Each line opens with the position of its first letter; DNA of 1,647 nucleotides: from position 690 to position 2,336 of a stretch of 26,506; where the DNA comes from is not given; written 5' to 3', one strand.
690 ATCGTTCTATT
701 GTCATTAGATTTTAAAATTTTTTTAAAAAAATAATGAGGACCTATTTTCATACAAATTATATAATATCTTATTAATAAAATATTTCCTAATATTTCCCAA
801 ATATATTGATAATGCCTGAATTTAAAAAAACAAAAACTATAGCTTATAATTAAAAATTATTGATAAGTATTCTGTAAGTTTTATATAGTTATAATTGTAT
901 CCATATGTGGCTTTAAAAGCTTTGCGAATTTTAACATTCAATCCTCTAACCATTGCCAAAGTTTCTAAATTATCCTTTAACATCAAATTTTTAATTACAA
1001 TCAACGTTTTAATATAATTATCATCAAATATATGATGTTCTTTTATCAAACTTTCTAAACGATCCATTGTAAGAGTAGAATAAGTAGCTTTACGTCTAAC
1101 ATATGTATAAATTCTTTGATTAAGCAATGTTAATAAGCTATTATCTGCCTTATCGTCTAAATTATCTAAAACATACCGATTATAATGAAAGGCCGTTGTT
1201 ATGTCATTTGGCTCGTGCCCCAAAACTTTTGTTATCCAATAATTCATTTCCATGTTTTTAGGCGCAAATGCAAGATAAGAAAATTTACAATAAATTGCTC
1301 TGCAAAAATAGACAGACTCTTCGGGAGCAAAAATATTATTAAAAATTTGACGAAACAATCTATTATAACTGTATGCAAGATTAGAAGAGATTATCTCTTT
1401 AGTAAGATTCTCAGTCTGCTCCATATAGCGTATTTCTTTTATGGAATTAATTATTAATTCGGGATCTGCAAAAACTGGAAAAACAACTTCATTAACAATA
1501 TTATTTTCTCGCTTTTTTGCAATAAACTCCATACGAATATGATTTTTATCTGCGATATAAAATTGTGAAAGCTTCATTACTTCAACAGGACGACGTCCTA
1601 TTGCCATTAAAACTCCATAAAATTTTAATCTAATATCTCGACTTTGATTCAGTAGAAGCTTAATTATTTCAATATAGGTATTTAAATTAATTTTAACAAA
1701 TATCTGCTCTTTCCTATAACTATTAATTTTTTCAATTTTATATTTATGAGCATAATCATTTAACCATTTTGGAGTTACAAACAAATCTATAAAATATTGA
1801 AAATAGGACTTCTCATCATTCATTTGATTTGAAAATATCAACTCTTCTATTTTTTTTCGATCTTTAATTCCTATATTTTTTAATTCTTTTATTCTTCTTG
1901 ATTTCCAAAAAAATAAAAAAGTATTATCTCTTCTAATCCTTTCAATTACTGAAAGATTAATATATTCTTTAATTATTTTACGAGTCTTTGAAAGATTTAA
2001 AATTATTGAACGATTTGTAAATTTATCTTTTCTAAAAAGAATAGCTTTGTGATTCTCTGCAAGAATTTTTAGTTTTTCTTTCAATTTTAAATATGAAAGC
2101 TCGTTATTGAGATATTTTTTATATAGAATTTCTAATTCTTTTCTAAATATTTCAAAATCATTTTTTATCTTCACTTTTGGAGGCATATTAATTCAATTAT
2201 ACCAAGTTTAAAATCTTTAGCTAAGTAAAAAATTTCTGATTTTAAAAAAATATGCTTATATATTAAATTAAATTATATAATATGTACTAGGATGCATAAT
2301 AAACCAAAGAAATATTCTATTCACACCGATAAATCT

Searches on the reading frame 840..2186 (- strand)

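Call 84: search_protein_families(library=pfam, proteins=[window:840-2186:-], max_evalue=0.001)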
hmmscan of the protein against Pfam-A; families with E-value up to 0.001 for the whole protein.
window:840-2186:- (449 aa): 1 family
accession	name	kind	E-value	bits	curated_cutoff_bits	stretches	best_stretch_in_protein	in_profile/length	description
PF16684.10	ResT-TelK_cat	-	1.6e-21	77.1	27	1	164-338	3-181/181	Telomere resolvase ResT/TelK catalytic domain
